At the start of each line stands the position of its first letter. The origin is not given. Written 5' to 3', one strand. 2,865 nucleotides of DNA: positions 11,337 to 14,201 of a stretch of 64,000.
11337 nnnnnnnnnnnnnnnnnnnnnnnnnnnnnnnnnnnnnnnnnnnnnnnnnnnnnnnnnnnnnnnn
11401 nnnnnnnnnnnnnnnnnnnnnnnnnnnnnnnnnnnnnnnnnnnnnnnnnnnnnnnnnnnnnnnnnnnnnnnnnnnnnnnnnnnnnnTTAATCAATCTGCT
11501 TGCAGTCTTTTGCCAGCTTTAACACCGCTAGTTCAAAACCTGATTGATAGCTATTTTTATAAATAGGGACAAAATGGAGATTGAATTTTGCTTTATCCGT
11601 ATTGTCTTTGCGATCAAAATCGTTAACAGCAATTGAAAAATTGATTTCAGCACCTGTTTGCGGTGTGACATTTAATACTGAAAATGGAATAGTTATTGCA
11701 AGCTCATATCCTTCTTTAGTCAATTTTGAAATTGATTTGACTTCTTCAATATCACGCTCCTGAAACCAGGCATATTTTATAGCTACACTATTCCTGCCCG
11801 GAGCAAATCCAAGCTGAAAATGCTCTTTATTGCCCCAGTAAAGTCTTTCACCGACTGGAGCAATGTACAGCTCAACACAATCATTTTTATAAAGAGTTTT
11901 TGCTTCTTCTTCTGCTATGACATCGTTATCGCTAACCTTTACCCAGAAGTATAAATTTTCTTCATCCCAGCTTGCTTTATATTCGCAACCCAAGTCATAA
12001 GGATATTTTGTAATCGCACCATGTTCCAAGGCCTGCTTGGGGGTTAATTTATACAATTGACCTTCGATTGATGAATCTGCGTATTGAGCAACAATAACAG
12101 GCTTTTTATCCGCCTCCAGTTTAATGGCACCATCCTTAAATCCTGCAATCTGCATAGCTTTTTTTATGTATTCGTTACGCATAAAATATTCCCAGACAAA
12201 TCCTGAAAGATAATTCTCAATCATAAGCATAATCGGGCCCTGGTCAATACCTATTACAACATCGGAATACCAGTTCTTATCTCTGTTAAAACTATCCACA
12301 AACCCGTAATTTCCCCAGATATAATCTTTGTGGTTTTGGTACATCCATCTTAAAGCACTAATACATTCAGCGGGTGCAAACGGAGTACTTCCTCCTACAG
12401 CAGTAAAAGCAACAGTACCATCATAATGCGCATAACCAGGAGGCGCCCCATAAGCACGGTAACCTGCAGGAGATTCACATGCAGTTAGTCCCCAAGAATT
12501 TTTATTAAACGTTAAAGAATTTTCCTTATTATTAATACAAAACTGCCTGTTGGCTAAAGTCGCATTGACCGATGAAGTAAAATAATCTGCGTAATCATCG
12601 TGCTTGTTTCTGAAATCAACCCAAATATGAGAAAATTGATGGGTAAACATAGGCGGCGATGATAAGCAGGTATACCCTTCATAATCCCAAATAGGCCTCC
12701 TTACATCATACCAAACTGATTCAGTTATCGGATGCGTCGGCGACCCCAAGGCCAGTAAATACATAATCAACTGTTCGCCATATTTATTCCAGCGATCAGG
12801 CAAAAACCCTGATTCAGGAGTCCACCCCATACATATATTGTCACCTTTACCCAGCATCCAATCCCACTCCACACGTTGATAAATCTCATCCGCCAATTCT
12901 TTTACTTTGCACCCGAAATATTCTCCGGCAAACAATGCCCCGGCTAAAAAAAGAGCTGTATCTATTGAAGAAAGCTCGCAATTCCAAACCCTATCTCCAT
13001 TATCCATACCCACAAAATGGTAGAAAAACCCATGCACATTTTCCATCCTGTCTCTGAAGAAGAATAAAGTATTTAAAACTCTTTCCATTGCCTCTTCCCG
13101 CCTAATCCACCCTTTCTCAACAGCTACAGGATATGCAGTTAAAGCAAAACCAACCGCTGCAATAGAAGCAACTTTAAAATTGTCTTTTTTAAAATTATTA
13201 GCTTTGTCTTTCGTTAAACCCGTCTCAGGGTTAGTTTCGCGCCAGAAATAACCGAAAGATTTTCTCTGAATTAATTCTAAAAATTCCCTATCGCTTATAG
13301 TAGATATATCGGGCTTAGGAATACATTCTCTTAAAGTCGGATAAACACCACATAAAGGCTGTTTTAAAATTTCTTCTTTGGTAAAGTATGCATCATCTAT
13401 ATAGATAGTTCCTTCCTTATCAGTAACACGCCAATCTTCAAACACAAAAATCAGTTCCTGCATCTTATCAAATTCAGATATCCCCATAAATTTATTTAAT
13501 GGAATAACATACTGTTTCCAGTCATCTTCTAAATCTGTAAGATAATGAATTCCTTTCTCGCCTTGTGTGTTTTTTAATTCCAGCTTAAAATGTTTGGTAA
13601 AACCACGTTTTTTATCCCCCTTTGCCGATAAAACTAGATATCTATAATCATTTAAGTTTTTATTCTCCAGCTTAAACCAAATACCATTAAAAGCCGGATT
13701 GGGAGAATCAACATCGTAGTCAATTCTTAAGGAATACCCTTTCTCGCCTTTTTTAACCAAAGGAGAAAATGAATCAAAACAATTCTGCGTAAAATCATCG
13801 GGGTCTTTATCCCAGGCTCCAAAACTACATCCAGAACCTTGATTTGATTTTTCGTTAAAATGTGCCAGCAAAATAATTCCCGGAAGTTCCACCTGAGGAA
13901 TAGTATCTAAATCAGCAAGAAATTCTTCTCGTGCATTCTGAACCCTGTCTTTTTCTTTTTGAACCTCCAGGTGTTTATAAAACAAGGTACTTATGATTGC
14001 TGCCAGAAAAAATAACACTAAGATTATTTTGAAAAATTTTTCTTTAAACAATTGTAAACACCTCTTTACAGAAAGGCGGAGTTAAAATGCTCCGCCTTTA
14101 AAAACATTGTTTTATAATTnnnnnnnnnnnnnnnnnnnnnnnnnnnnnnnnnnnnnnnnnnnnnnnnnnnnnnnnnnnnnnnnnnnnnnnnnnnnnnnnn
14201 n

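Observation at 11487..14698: Triplicated uncharacterised CBM-like domain: one copy fused to a hydrolase, two stand-alone secreted copies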

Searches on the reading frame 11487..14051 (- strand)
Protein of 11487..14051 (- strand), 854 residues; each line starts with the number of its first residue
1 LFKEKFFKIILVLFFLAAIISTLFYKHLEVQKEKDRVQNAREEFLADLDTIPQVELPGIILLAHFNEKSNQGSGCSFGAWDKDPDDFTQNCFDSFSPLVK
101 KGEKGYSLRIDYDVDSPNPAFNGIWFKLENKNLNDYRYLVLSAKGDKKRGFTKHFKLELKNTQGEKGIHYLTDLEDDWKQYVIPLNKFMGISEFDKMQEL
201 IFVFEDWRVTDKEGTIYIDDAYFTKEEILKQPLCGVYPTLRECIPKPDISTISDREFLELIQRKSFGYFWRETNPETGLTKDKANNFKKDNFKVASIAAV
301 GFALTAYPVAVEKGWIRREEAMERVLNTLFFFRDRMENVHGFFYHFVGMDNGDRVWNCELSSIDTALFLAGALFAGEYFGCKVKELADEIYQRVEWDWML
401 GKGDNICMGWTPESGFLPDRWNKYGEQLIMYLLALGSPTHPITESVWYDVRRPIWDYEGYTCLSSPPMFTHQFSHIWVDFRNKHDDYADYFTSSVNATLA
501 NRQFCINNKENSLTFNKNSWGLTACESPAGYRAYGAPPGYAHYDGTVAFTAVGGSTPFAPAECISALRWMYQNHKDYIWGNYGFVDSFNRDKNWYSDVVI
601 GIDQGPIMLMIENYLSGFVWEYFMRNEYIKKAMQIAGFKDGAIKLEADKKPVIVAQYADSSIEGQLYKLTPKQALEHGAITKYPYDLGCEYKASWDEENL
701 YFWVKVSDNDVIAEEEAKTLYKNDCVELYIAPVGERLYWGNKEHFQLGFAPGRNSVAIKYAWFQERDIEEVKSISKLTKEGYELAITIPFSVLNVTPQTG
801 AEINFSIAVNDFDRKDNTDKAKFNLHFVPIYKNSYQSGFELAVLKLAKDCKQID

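Call 3: search_protein_families(library=pfam, proteins=[window:11487-14051:-], max_evalue=1)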
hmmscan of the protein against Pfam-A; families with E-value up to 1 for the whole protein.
window:11487-14051:- (854 aa): 5 families
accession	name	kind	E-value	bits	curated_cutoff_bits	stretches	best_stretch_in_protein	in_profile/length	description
PF10091.15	Glycoamylase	-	3.2e-70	236.5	27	1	420-626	3-220/221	Putative glucoamylase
PF06452.16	CBM9_1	-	4.7e-15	56.4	23.4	1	677-826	22-164/185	Carbohydrate family 9 binding domain-like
PF08547.18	CIA30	-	0.0072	16.8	24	1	129-189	61-119/157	Complex I intermediate-associated protein 30 (CIA30)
PF16011.10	CBM9_2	-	0.029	14.5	25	1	673-739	15-83/199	Carbohydrate-binding family 9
PF11337.13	DUF3139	-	0.11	13.5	27.3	0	610-652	20-62/83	Protein of unknown function (DUF3139)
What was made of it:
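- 13377..13886 (-): Copy A: a B-type CBM11-like domain, residues ~56-225 of the hydrolase. On Pfam it gives only a weak CIA30 hit, 16.8 bits and below cut-off (call 3).
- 12096..13301 (-): GH144 (α/α)6 catalytic domain, endo-β-1,2-glucanase family, residues ~251-652. PF10091 E 3e-70 (call 3).
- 11574..12023 (-): CBM9-like C-terminal module of the hydrolase, residues ~677-826. Pfam CBM9_1 E 4.7e-15, 56.4 bits against cut-off 23.4 (call 3).
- On GH144 (endo-β-1,2-glucanase): PF10091 E 3.2e-70 (call 3).
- On CBM9-like (Pfam PF06452): 56.4 bits against 23.4, residues 677-826 (call 3).
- Closest known: CIA30 / NDUFAF1 complex I assembly factor. Same: A gives a weak CIA30 hit (call 3).
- Checked: The hydrolase is 854 aa with Pfam PF10091 'Putative glucoamylase' (E 3e-70) and CBM9_1 (E 5e-15, 56 bits against a cut-off of 23.4) (call 3).
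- A's only Pfam hit is CIA30 (call 3).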

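Call 4: search_protein_families(library=ncbifam, proteins=[window:11487-14051:-], max_evalue=1)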
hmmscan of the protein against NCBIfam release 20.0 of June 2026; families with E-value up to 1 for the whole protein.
window:11487-14051:- (854 aa): 0 families
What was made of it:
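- Tried and rejected: NCBIfam gave no hit for any of the three proteins (call 4).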

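Call 8: search_solved_structures(query=window:11487-14051:-, max_evalue=0.01, show_alignments=1)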
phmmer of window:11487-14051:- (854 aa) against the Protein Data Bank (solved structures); distinct sequences matched with E-value up to 0.01: 7.
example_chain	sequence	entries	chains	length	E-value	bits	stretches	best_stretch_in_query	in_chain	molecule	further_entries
8xul_A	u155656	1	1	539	2.9e-83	283.5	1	260-652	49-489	XCC2207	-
4gl3_A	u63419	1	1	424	5.2e-61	209.9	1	251-639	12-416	putative glucoamylase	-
5gzh_A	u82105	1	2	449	4.6e-52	180.2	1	251-646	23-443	Endo-beta-1,2-glucanase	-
4qt9_A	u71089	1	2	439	4.6e-52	180.2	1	251-639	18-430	putative glucoamylase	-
5gzk_A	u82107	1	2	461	7.3e-51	176.3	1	251-636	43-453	Uncharacterized protein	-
3eu8_A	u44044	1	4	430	2.9e-50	174.3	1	246-638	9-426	putative glucoamylase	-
5z06_A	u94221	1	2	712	4.3e-48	167.1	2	466-634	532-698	BDI_3064 protein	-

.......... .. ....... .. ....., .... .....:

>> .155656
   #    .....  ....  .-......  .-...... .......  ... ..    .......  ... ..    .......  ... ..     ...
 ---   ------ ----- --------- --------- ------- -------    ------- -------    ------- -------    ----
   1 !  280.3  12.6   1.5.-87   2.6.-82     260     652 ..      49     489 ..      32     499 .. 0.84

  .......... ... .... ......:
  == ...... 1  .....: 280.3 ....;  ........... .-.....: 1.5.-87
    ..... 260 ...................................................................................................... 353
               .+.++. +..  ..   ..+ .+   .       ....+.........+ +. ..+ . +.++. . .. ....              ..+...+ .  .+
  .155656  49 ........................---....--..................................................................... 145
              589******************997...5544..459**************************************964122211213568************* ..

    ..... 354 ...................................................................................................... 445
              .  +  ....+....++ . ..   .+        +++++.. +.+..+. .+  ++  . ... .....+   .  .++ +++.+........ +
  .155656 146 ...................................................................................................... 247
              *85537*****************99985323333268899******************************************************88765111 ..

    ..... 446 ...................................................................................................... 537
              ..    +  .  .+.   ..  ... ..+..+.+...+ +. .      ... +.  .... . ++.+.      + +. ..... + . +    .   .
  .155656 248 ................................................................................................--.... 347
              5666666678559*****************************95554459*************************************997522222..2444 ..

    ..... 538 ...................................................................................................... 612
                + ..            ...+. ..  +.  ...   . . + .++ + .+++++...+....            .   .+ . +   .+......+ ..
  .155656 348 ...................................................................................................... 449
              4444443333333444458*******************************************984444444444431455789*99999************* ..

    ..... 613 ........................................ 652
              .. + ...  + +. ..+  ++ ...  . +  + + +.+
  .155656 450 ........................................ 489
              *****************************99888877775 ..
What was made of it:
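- Closest known: BDI_3064 of Parabacteroides distasonis. Same: The catalytic domain matches the window hydrolase (call 8).
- Closest known: BDI_3064 of Parabacteroides distasonis. Different: Only 13% identity in the β-sandwich, with no sequence-level match (call 8).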

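Call 55: predict_structure(protein=window:11487-14051:-)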
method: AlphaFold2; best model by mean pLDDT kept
length: 854 residues; sequences in the alignment: 1
mean_pLDDT: 33.1   pTM: 0.25
mean pLDDT of the five models: 33.1, 28.5, 27.6, 27.3, 26.5
residues with pLDDT >= 90: 1; 70-90: 23; 50-70: 18; < 50: 812
segments of 3 or more residues with pLDDT < 50: 40-316, 320-322, 329-854
pLDDT, mean of each block of 10 residues (from residue 1): 79 87 72 49 36 26 27 33 40 36 34 32 34 32 28 28 29 27 27 27 28 35 40 30 38 41 32 31 33 39 44 46 50 40 30 28 40 41 37 32 25 28 32 30 27 33 31 27 27 27 35 30 22 24 25 27 32 30 25 25 25 30 36 35 29 25 28 33 29 31 28 28 24 27 28 26 27 27 32 32 32 36 33 28 27 27
secondary structure, 60 per line:
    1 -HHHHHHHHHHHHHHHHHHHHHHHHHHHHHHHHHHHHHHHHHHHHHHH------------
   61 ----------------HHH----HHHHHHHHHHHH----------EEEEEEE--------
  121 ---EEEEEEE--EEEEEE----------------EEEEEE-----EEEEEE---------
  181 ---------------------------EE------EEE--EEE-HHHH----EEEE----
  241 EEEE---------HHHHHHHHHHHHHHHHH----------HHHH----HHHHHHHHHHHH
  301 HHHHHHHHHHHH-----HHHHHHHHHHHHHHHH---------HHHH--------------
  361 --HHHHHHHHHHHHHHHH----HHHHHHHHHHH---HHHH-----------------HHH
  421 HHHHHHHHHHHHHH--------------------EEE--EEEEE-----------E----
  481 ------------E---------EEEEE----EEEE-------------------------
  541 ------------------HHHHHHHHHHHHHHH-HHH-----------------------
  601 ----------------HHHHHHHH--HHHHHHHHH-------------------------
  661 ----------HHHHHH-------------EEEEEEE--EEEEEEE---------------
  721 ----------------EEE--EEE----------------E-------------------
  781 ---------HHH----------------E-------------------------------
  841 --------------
elements in order (helices of 4 or more, strands of 3 or more residues): H2-48 H84-95 E106-112 E124-130 E133-138 E155-160 E166-171 E216-218 E221-223 H225-228 E233-236 E241-244 H254-270 H281-284 H289-312 H318-333 H343-346 H363-378 H383-393 H397-400 H418-434 E455-457 E460-464 E503-507 E512-515 H559-573 H617-624 H627-635 H671-676 E690-696 E699-705 E737-739 E742-744
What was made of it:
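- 13977..14051 (-): TTG start and N-terminal hydrophobic segment (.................) of the hydrolase. This is a probable uncleaved membrane anchor. It is also the only confident helix in the otherwise failed model (call 55).
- Tried and rejected: A single-sequence AlphaFold run on the whole hydrolase failed (pLDDT 33, call 55).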
